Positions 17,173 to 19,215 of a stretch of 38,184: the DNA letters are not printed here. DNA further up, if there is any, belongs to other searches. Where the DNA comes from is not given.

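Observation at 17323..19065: Fused GctAB-like CoA-transferase-fold protein lacks the catalytic glutamate: possible IpdAB-like ring-cleaving hydrolase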

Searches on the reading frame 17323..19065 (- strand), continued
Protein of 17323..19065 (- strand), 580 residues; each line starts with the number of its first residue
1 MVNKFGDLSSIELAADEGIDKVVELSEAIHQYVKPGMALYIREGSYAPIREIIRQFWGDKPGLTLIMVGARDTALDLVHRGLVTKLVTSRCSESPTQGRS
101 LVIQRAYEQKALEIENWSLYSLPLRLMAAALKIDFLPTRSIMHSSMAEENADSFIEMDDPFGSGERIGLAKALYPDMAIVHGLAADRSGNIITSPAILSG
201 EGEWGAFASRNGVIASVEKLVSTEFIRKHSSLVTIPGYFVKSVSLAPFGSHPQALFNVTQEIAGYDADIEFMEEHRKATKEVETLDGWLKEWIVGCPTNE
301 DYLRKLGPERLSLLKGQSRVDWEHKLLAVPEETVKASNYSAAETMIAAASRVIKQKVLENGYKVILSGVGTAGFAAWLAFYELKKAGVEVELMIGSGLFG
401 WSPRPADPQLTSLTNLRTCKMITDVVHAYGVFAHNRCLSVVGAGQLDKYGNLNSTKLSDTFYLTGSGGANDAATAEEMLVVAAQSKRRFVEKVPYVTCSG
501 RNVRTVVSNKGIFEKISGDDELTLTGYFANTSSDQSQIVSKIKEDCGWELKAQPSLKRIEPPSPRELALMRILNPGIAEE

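Call 52: find_encoding_contigs(protein=P0036, flank=10000, max_places=1)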
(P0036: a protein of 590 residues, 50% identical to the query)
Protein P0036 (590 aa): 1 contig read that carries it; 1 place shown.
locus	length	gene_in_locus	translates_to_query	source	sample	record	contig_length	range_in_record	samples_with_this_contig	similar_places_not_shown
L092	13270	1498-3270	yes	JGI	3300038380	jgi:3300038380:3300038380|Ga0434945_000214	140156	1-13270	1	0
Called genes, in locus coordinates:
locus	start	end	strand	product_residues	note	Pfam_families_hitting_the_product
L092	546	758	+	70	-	PF09957:VapB_antitoxin (weak)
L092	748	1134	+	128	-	PF01850:PIN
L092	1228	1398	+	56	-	-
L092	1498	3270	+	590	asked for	PF01144:CoA_trans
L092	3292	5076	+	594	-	PF01144:CoA_trans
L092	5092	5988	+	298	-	PF01144:CoA_trans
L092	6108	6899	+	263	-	PF01144:CoA_trans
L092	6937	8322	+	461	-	PF00753:Lactamase_B, PF00581:Rhodanese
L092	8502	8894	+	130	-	PF00507:Oxidored_q4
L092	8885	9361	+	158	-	PF01058:Oxidored_q6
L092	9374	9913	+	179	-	PF00329:Complex1_30kDa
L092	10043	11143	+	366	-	PF00346:Complex1_49kDa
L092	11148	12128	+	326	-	PF00146:NADHdh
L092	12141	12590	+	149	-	PF17179:Fer4_22 (faint), PF13237:Fer4_10, PF14697:Fer4_21, PF00037:Fer4, PF12837:Fer4_6 (weak), PF12838:Fer4_7, PF13187:Fer4_9, PF00037:Fer4, +7 more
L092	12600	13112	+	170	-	PF00499:Oxidored_q3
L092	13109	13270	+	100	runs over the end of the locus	PF00420:Oxidored_q2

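Call 54: search_solved_structures(query=A1, max_evalue=1e-9, show_alignments=4)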
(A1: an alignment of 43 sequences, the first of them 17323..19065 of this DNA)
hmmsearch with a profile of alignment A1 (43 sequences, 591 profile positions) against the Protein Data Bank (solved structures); distinct sequences matched with E-value up to 1e-9: 6.
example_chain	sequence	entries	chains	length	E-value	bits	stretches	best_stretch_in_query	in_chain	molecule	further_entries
1poi_A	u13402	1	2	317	1.1e-38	136.3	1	22-319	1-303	GLUTACONATE COENZYME A-TRANSFERASE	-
1poi_B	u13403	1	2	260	6.4e-21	77.7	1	348-588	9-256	GLUTACONATE COENZYME A-TRANSFERASE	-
5mzw_A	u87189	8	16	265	1.6e-13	53.2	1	95-261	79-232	Glutaconate CoA-transferase family, subunit A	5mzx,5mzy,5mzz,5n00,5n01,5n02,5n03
6coj_A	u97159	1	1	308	8.9e-11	44.2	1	21-300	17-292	Probable CoA-transferase alpha subunit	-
6co6_A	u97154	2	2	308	1.9e-10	43.1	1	21-300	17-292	Probable CoA-transferase alpha subunit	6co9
3dlx_A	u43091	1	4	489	2.6e-10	42.6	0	445-569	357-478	Succinyl-CoA:3-ketoacid-coenzyme A transferase 1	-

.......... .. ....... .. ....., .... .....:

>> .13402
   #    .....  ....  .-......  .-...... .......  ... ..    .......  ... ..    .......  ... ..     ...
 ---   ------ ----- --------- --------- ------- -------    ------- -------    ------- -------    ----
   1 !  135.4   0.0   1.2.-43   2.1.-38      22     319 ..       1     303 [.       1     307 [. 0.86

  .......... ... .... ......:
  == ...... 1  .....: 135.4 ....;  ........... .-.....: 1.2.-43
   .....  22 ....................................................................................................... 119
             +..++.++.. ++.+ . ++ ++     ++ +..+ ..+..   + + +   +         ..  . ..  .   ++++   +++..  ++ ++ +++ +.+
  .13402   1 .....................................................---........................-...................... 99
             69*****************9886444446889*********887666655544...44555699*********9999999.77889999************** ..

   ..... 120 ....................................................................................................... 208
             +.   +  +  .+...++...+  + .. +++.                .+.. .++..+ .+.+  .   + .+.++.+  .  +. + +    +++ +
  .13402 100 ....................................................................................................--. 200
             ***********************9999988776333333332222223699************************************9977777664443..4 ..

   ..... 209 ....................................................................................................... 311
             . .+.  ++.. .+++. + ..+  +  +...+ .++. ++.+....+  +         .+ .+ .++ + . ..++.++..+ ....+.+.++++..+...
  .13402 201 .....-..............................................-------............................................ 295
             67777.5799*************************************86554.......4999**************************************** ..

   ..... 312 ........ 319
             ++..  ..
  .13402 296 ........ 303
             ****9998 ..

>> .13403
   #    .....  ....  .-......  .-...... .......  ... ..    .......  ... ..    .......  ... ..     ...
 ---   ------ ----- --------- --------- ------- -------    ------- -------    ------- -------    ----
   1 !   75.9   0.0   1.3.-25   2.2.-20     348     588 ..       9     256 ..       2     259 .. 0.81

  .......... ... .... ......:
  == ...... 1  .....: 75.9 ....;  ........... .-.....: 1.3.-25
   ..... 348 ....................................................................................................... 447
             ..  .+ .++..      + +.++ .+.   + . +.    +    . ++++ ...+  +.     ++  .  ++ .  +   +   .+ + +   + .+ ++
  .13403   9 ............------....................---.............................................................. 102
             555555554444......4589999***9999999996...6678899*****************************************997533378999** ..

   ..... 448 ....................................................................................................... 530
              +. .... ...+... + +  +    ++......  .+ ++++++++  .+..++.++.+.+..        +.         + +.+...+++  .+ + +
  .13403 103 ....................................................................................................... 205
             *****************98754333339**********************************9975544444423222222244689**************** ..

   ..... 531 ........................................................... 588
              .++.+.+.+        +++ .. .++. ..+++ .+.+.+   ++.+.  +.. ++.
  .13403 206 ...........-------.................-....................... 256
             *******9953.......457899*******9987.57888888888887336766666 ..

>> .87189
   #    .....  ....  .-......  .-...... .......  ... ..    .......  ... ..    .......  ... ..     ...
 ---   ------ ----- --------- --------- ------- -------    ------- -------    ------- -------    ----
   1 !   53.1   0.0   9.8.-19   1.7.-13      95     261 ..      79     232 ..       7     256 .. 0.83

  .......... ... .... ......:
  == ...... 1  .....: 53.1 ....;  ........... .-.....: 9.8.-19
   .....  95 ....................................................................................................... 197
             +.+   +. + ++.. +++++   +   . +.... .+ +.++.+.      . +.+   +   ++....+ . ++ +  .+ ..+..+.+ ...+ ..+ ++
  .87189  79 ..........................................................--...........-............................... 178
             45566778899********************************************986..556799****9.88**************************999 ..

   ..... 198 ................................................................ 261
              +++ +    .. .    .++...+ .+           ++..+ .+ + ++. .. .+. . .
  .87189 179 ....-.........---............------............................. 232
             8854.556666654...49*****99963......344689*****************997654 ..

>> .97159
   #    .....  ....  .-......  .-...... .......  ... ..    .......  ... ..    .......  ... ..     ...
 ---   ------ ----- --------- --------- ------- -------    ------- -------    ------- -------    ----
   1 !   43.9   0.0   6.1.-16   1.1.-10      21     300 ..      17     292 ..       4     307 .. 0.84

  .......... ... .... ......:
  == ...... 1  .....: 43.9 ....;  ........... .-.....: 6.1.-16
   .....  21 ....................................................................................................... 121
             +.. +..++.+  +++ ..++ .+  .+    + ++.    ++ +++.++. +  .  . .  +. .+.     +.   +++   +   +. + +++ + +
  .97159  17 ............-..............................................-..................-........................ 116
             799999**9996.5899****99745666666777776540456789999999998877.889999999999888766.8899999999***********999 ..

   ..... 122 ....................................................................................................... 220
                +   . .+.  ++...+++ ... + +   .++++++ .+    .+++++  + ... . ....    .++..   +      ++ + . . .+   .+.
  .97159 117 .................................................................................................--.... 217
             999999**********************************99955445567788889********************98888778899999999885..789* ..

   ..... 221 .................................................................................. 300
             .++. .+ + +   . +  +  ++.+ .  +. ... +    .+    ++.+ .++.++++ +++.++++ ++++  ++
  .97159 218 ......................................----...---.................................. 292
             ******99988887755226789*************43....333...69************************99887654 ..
